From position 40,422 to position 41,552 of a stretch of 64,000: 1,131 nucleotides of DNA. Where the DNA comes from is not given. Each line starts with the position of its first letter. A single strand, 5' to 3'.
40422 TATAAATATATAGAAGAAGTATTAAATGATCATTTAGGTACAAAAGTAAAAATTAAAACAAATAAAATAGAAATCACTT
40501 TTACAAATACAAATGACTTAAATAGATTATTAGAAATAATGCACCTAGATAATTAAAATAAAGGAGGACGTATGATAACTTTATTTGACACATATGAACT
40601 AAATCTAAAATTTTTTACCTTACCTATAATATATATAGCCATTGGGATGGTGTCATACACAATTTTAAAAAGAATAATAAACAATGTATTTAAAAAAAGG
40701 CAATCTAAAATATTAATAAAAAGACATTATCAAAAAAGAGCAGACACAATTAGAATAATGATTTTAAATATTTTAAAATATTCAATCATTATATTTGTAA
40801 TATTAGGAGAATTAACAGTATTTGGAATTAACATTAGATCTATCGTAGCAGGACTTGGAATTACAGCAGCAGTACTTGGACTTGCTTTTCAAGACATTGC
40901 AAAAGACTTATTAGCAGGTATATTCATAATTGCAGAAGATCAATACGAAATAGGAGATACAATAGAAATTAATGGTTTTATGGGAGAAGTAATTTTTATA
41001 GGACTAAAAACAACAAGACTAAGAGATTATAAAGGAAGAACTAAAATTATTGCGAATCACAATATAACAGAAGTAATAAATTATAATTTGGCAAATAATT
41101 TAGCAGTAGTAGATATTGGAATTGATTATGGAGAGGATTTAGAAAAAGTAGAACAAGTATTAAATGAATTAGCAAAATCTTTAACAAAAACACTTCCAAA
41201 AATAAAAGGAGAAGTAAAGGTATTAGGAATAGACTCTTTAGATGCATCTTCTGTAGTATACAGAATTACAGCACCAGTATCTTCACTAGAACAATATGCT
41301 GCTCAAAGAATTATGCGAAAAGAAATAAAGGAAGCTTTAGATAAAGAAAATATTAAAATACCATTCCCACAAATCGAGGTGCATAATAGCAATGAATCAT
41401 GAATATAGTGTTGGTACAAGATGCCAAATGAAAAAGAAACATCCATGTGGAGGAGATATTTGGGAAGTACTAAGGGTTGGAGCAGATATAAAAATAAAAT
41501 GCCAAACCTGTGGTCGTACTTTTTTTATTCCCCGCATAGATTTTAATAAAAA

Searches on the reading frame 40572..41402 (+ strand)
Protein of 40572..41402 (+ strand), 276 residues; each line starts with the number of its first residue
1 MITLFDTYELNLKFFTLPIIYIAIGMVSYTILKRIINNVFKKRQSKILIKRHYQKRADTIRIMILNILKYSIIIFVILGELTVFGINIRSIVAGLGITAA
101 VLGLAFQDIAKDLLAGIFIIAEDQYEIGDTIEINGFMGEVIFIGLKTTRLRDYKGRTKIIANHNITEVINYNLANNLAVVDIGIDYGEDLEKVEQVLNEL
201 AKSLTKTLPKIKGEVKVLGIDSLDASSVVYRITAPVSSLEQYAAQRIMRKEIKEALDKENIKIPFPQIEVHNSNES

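Call 15: search_protein_families(library=ncbifam, proteins=[window:40572-41402:+])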
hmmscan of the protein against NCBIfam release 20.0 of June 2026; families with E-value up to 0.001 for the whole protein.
window:40572-41402:+ (276 aa): 6 families
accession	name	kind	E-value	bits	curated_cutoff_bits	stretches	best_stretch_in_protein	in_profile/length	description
NF047601.1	MscSThanab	equivalog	4.6e-44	151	500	1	5-273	10-277/280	small-conductance mechanosensitive channel MscS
NF047602.1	MscsSHelicob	equivalog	1.2e-22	80.7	400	1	46-271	31-257/260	small-conductance mechanosensitive channel MscS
NF007662.0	PRK10334.1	subfamily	1e-21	77.4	321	1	22-272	35-277/286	small-conductance mechanosensitive channel MscS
NF008542.0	PRK11465.1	equivalog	1.4e-21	76.5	596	1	22-272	474-724/741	mechanosensitive channel protein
NF008438.0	PRK11281.1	equivalog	4.5e-18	64.4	991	1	64-275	878-1091/1113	mechanosensitive channel MscK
NF008180.0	PRK10929.1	equivalog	2.4e-12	45.5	809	1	63-272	874-1085/1109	miniconductance mechanosensitive channel MscM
